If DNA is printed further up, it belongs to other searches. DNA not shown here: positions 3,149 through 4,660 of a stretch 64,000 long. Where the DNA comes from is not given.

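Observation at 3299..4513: Orphan CARF + PD-(D/E)xK nuclease (DUF1887 / Card1-Can2-like) wedged between spo0A and secA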

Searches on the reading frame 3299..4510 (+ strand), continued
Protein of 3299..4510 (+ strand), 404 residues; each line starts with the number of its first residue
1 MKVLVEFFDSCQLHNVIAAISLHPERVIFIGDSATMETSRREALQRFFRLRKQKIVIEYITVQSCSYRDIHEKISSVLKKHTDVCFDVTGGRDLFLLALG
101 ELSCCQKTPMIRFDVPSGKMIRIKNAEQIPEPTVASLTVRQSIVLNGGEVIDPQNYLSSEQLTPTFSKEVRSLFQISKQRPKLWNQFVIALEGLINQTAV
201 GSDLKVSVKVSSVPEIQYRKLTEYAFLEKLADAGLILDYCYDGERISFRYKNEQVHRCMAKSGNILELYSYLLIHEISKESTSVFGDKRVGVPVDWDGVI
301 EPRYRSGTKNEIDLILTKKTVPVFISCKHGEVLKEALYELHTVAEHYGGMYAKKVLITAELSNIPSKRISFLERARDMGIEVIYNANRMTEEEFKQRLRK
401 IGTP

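Call 35: fold_search(model_id=the predicted structure, library=pdb)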
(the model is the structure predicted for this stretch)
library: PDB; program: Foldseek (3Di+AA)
matches with E <= 10: 1485; with E <= 0.001: 33
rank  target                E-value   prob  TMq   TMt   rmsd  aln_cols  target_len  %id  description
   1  1xmx                  1.0e-23  1.00  0.72  0.76   4.5       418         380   18  Crystal structure of protein VC1899 from Vibrio cholerae (released 2004-11-16)
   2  9u49_A                5.3e-20  1.00  0.74  0.74   4.4       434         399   16  crystal structure of Cdn1 in complex with cA4 (released 2026-02-04)
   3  7bdv_B                1.1e-19  1.00  0.68  0.79   5.1       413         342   18  Structure of Can2 from Sulfobacillus thermosulfidooxidans in complex with cyclic tetra-adenylate (cA4) (released 2021-03-03)
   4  7bdv_A                1.5e-19  1.00  0.66  0.75   5.5       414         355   18  Structure of Can2 from Sulfobacillus thermosulfidooxidans in complex with cyclic tetra-adenylate (cA4) (released 2021-03-03)
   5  7bdv_D                1.9e-18  1.00  0.67  0.78   5.1       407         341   17  Structure of Can2 from Sulfobacillus thermosulfidooxidans in complex with cyclic tetra-adenylate (cA4) (released 2021-03-03)
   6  7bdv_C                2.5e-18  1.00  0.66  0.77   5.2       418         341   18  Structure of Can2 from Sulfobacillus thermosulfidooxidans in complex with cyclic tetra-adenylate (cA4) (released 2021-03-03)
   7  6xl1_A                1.3e-16  1.00  0.63  0.68   5.7       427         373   15  crystal structure of cA4-activated Card1(D294N) (released 2020-12-30)
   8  8bao_A                9.3e-16  1.00  0.66  0.72   5.9       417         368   12  Dysgonamonadaceae bacterium CRISPR ancillary nuclease 2 (released 2022-11-30)
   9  8z4i_A                1.2e-15  1.00  0.40  0.41  18.4       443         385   16  crystal structure of Cdn1 in complex with cA3 (released 2026-02-04)
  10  8bao_B                1.2e-15  1.00  0.65  0.71   5.6       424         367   13  Dysgonamonadaceae bacterium CRISPR ancillary nuclease 2 (released 2022-11-30)
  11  6wxw_A                6.9e-15  1.00  0.62  0.67   5.8       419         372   15  crystal structure of apo Card1 (released 2020-12-30)
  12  8q44_B                3.1e-14  1.00  0.61  0.57   7.5       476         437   13  Crystal structure of cA4-bound Can2 (E364R) in complex with oligo-T DNA (released 2023-11-22)
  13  8z4i_B                3.1e-14  1.00  0.39  0.41  18.9       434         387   16  crystal structure of Cdn1 in complex with cA3 (released 2026-02-04)
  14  8q44_A                7.7e-14  1.00  0.63  0.59   6.9       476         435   13  Crystal structure of cA4-bound Can2 (E364R) in complex with oligo-T DNA (released 2023-11-22)
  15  8q3z_A                7.7e-14  1.00  0.63  0.59   7.7       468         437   12  Crystal structure of cA4-bound Can2 from Thermoanaerobacter brockii (released 2023-11-22)
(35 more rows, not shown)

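Call 36: search_protein_representatives(alignment_id=A1)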
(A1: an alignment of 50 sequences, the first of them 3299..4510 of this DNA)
Query: 50 sequences, 405 profile positions. Proteins with E-value up to 0.001 (for the whole library): 3087; up to 1e-10: 1806; up to 1e-30: 850. The best 150 are listed.
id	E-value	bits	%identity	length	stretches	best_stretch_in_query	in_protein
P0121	1.9e-162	557.0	-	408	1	1-404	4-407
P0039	5.1e-157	539.1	-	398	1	1-404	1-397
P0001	8.5e-157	538.4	-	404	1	1-403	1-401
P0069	1.7e-147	507.8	-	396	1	1-404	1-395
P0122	4.6e-145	499.7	-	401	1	2-404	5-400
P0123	1.1e-142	491.9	-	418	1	2-403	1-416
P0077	4.1e-142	490.0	-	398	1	1-404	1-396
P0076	7.8e-142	489.1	-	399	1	1-404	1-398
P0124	1.9e-140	484.5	-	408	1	1-404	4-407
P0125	6.5e-135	466.3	-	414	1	2-403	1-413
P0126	1.2e-134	465.4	-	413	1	2-404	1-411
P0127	3.3e-133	460.7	-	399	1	1-402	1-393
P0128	3.4e-133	460.7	-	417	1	1-404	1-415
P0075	1.6e-132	458.5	-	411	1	2-404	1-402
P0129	1.7e-132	458.4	-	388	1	16-404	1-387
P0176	2.3e-118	411.8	-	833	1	2-404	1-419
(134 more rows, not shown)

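Call 38: search_protein_families(library=padloc, proteins=[L078:19-1071:+, L078:1827-2573:+, L078:2597-3676:+, L078:3683-5155:+, L078:5161-6183:+, L078:6189-6959:+, L078:6976-7407:+, L078:7998-9950:+, L078:9995-11233:+, L078:11340-12113:-], max_evalue=0.00001)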
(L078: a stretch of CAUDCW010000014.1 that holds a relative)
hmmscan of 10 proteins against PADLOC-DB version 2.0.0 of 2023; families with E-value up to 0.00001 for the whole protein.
L078:19-1071:+ (351 aa): 2 families
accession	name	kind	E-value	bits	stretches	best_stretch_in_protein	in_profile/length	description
PDLC03838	DolB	-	8.3e-07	26.6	0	75-140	137-196/375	-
PDLC04232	IetA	-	3.4e-06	24.7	1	69-220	75-223/330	-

L078:1827-2573:+ (249 aa): 15 families
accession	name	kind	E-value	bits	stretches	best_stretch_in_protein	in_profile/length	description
PDLC01782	Cas6b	-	1.7e-54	183.4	1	9-242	4-232/235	-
PDLC01451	Cas6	-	7.1e-33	112.8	1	26-242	18-216/219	"CAS-I,CAS-II,CAS-III,CAS-IV,CAS-V,CAS-VI; crRNAmaturation"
PDLC01609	Cas6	-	2.8e-32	110.3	1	102-241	3-135/137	"CAS-I,CAS-II,CAS-III,CAS-IV,CAS-V,CAS-VI; crRNAmaturation"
PDLC00956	Cas6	-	7.7e-30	102.9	1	51-241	2-199/200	CRISPR-associated endoribonuclease Cas6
PDLC01372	Cas6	-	1e-25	89.3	1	10-241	5-233/235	"CAS-I,CAS-II,CAS-III,CAS-IV,CAS-V,CAS-VI; crRNAmaturation"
PDLC01718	typeIV_Cas6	-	1.4e-23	82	1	14-242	9-238/262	Cas6_7_IV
PDLC01265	Cas6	-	2.9e-23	81.6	1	57-241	1-178/179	"CAS-I,CAS-II,CAS-III,CAS-IV,CAS-V,CAS-VI; crRNAmaturation"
PDLC02098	Cas6_IIIa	-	4e-23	80.9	1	8-241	3-197/200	-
PDLC01783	Cas6b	-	1.3e-16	59.1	1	43-241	32-222/225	-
PDLC02103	Cas6b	-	1.8e-14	52.1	1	123-241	119-236/240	-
PDLC01786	Cas6b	-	4.6e-12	44.3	1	29-241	24-227/228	-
PDLC01791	Cas6b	-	1.2e-10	39.6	1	26-242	21-230/233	-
PDLC01784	Cas6b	-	4.6e-10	37.5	1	45-241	36-225/230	-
PDLC02101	Cas6b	-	4.7e-10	37.7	1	17-241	11-217/218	-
PDLC01788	Cas6b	-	9.6e-08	30.3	1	29-240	12-214/219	-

L078:2597-3676:+ (360 aa): 1 family
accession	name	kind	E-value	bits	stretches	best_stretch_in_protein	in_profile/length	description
PDLC01492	Cmr1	-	3.8e-71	238.4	1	6-310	3-288/288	"CAS-III-B,CAS-III-C; effector_G7"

L078:3683-5155:+ (491 aa): 16 families
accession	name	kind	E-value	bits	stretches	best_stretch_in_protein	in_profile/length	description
PDLC02055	Cas10b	-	7.1e-50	168.2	1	6-453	2-458/487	-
PDLC01422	Cas10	-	7.2e-46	155.3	2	135-422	234-465/519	CAS-III; effector_LS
PDLC01292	Cas10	-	1.2e-42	144.8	2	178-354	234-387/387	CAS-III; effector_LS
PDLC02056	Cas10b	-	4.3e-34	116.1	2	211-348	262-410/600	-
PDLC00917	Cas10b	-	4.5e-33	112.9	2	173-341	327-505/510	"CRISPR-associated protein Cas10/Cmr2, subtype III-B"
PDLC01444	Cas10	-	2e-25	87.7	1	189-413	367-556/605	CAS-III; effector_LS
PDLC02054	Cas10b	-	9.5e-25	85.4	1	218-372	274-427/537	-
PDLC02051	Cas10b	-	5.1e-18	63.5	1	132-375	196-394/479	-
PDLC01529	Cas10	-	3.3e-13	47.7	1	144-348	134-325/370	CAS-III; effector_LS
PDLC01293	Cas10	-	1.3e-09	35.5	1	150-341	401-572/577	CAS-III; effector_LS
PDLC00919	Cas10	-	3.9e-09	34.1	1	188-346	199-365/414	Cas10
PDLC00916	Cas10a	-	5.8e-09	33.4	1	172-336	486-640/650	"CRISPR-associated protein Cas10/Csm1, subtype III-A/MTUBE"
PDLC02058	Cas10d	-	9.5e-09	32.6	1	213-352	167-301/441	-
PDLC00920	Cas10b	-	5e-08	31.5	1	6-106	2-110/116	Cas10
PDLC01651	Cas10b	-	7.4e-08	30.7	1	7-61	1-54/113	CAS-III-B; effector_LS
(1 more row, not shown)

L078:5161-6183:+ (341 aa): 4 families
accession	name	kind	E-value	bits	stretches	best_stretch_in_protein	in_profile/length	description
PDLC01209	Cmr3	-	2.8e-34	117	2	3-167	3-170/389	"CAS-III-B,CAS-III-C; effector_G5"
PDLC01208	Cmr3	-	2.4e-29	101.4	1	4-335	3-300/301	"CAS-III-B,CAS-III-C; effector_G5"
PDLC01269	Cmr3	-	2e-09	35.8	1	15-333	1-267/273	"CAS-III-B,CAS-III-C; effector_G5"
PDLC01454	Cmr3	-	5.9e-07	27.3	1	104-337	46-275/278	"CAS-III-B,CAS-III-C; effector_G5"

L078:6189-6959:+ (257 aa): 20 families
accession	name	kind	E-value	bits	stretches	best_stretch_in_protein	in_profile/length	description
PDLC01295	Cmr4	-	6e-37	126.3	1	5-252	2-256/256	"CAS-III-B,CAS-III-C; effector_G7"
PDLC00981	Cmr4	-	8.1e-37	125.7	1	5-252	2-283/283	CRISPR type III-B/RAMP module RAMP protein Cmr4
PDLC00982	Cmr4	-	3.8e-32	110.2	2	6-104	3-102/281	Cmr4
PDLC01441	Cmr4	-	8.3e-29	99.1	1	4-253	3-241/245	"CAS-III-B,CAS-III-C; effector_G7"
PDLC01613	Csm3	-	8e-12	44.4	1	7-250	1-175/177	"CAS-III-A,CAS-III-D; effector_G7"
PDLC01535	Cmr6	-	1.3e-11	42.9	1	15-100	21-108/185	"CAS-III-B,CAS-III-C; effector_G7"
PDLC01442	Csm3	-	1.5e-10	39.3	1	7-255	13-182/208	"CAS-III-A,CAS-III-D; effector_G7"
PDLC01016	Csm3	-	2.6e-10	39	1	7-250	2-187/189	Csm3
PDLC01339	Csm3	-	4.5e-10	38.8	1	10-92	1-51/163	"CAS-III-A,CAS-III-D; effector_G7"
PDLC01015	Csm3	-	2.1e-09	36.8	1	12-99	3-98/178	Csm3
PDLC00988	Cmr6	-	8.8e-09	33.5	1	19-75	25-89/252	Cmr6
PDLC02107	Cas7_IIId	-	3.9e-08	30.7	1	7-99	11-91/426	-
PDLC01452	Cmr6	-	2.2e-07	29.2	1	3-80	66-138/228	"CAS-III-B,CAS-III-C; effector_G7"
PDLC01274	Cmr6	-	3e-07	28.7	1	6-80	29-98/188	"CAS-III-B,CAS-III-C; effector_G7"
PDLC02110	Cas7_IIId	-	4.8e-07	28.1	1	6-79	5-73/171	-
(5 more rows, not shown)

L078:6976-7407:+ (144 aa): 2 families
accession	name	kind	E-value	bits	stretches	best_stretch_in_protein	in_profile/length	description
PDLC01211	Cmr5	-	4.1e-40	134.8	1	1-126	1-125/127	CAS-III-B; effector_SS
PDLC01502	Cmr5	-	1.8e-21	74.8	1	1-122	1-117/123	CAS-III-B; effector_SS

L078:7998-9950:+ (651 aa): 2 families
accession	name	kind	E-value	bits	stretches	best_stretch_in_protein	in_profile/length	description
PDLC01174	CorA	-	6.1e-77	257.4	1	145-645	3-435/446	CorA-like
PDLC01043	CorA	-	2.5e-72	242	1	146-630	4-413/457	CorA-like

L078:9995-11233:+ (413 aa): 10 families
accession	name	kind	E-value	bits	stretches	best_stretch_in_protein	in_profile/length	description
PDLC01895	CARF4--CARF_PDDEXK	-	8.4e-32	108.6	1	2-402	3-376/397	-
PDLC01881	CARF4--CARF_PDDEXK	-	4.9e-24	83.2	1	2-392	5-359/378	-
PDLC01880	CARF4--CARF_PDDEXK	-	8e-22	76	1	3-394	4-348/364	-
PDLC01884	CARF4--CARF_PDDEXK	-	6.2e-16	56.8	1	4-368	6-342/382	-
PDLC01037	Csx1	-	5.1e-11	40.7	1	7-383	9-293/320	ARF+Nuclease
PDLC01890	CARF4--CARF_PDDEXK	-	1.7e-09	35.5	1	268-367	230-318/366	-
PDLC01898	CARF4--CARF_PDDEXK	-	1.7e-09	35.4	1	256-406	161-294/296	-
PDLC01968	CARF_PDDEXK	-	1.8e-09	35.2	1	249-379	221-328/361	-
PDLC01619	Csx1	-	1.3e-08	32.4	1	4-368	5-306/330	CAS-III; associated_signaling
PDLC01882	CARF4--CARF_PDDEXK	-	4e-07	26.9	1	271-369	436-532/569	-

L078:11340-12113:- (258 aa): 12 families
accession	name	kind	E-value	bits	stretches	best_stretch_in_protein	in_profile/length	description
PDLC01781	Cas6_IIIa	-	1.6e-58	196.5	1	8-249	2-240/241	-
PDLC01780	Cas6_IIIa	-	3.2e-36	123.5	1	25-249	26-249/262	-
PDLC01466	Cas6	-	2e-23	81.2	1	27-252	25-222/223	"CAS-I,CAS-II,CAS-III,CAS-IV,CAS-V,CAS-VI; crRNAmaturation"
PDLC01650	Cas6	-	1.9e-18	65.4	1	131-245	1-102/102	"CAS-I,CAS-II,CAS-III,CAS-IV,CAS-V,CAS-VI; crRNAmaturation"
PDLC00956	Cas6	-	1.9e-16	59.3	1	74-248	32-200/200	CRISPR-associated endoribonuclease Cas6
PDLC01265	Cas6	-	9.2e-12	44.2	1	75-248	22-179/179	"CAS-I,CAS-II,CAS-III,CAS-IV,CAS-V,CAS-VI; crRNAmaturation"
PDLC02044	Cas6d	-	1.2e-11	42.6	1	108-249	122-257/260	-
PDLC01717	typeIV_Cas6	-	3.1e-11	41.4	1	126-249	124-248/259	Cas6_6_IVD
PDLC01782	Cas6b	-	5.6e-08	31.1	1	6-250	1-234/235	-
PDLC02098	Cas6_IIIa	-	6.8e-08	31.2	1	8-249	3-199/200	-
PDLC01477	Cas6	-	5.7e-07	27.4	1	108-249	149-294/296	"CAS-I,CAS-II,CAS-III,CAS-IV,CAS-V,CAS-VI; crRNAmaturation"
PDLC02100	Cas6a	-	4.2e-06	24.8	1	131-249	127-247/252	-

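Call 49: search_protein_families(library=pfam, proteins=[L074:7820-8896:+, L016:2-1213:+, L016:11746-12441:+, L041:8813-9982:+, L041:20168-21202:+, L058:3695-5413:+, L058:5444-6940:+, L058:6927-9041:+, L058:9048-10349:+, L074:9523-10047:+], max_evalue=0.001)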
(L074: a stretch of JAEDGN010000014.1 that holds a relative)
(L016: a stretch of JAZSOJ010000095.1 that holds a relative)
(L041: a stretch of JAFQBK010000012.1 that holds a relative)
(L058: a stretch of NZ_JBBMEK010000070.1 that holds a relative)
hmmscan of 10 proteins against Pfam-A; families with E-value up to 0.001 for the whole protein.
L074:7820-8896:+ (359 aa): 1 family
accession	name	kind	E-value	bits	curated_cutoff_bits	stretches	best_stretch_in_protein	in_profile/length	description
PF13749.12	HATPase_c_4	-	1.5e-12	47.8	26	1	184-266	6-89/89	Putative ATP-dependent DNA helicase recG C-terminal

L016:2-1213:+ (404 aa): 1 family
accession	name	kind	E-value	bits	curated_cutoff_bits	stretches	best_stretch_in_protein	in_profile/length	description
PF09587.15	PGA_cap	-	1e-67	228.8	27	1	61-307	2-255/255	Bacterial capsule synthesis protein PGA_cap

L016:11746-12441:+ (232 aa): 1 family
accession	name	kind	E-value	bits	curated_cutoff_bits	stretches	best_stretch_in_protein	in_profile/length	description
PF12700.13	HlyD_2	-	3.1e-30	105.7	25.1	1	5-228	9-231/416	HlyD family secretion protein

L041:8813-9982:+ (390 aa): 1 family
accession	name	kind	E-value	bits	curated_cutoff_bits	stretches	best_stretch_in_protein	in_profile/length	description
PF09587.15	PGA_cap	-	2e-69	234.3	27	1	46-292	2-255/255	Bacterial capsule synthesis protein PGA_cap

L041:20168-21202:+ (345 aa): 2 families
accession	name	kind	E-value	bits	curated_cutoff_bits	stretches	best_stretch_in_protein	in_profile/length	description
PF12700.13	HlyD_2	-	1.2e-42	146.6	25.1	1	18-344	8-332/416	HlyD family secretion protein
PF16576.10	HlyD_D23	-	6.6e-05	22.7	30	0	276-317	146-187/214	Barrel-sandwich domain of CusB or HlyD membrane-fusion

L058:3695-5413:+ (573 aa): 0 families

L058:5444-6940:+ (499 aa): 1 family
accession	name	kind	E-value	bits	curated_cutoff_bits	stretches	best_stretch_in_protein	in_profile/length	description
PF22335.1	Cas10-Cmr2_palm2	-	1.3e-08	35.4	27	1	215-353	2-127/133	Cas10/Cmr2, second palm domain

L058:6927-9041:+ (705 aa): 1 family
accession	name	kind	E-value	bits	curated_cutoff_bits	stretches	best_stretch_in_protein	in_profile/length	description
PF03787.20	RAMPs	-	4.4e-12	47.3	22.1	1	6-187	3-189/189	RAMP superfamily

L058:9048-10349:+ (434 aa): 1 family
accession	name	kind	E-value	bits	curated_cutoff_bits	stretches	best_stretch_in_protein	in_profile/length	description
PF03787.20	RAMPs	-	3.2e-27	96.7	22.1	2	14-178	2-189/189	RAMP superfamily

L074:9523-10047:+ (175 aa): 4 families
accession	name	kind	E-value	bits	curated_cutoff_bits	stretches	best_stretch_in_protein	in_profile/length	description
PF04542.20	Sigma70_r2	-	3.8e-15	55.9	24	1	25-91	2-70/71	Sigma-70 region 2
PF08281.18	Sigma70_r4_2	-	8.1e-09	35.4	25.7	1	118-159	2-43/54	Sigma-70, region 4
PF04545.22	Sigma70_r4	-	2.2e-07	30.7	24.1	1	125-171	3-49/50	Sigma-70, region 4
PF00196.25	GerE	-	7.9e-05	22.6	23.5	1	126-171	2-46/57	Bacterial regulatory proteins, luxR family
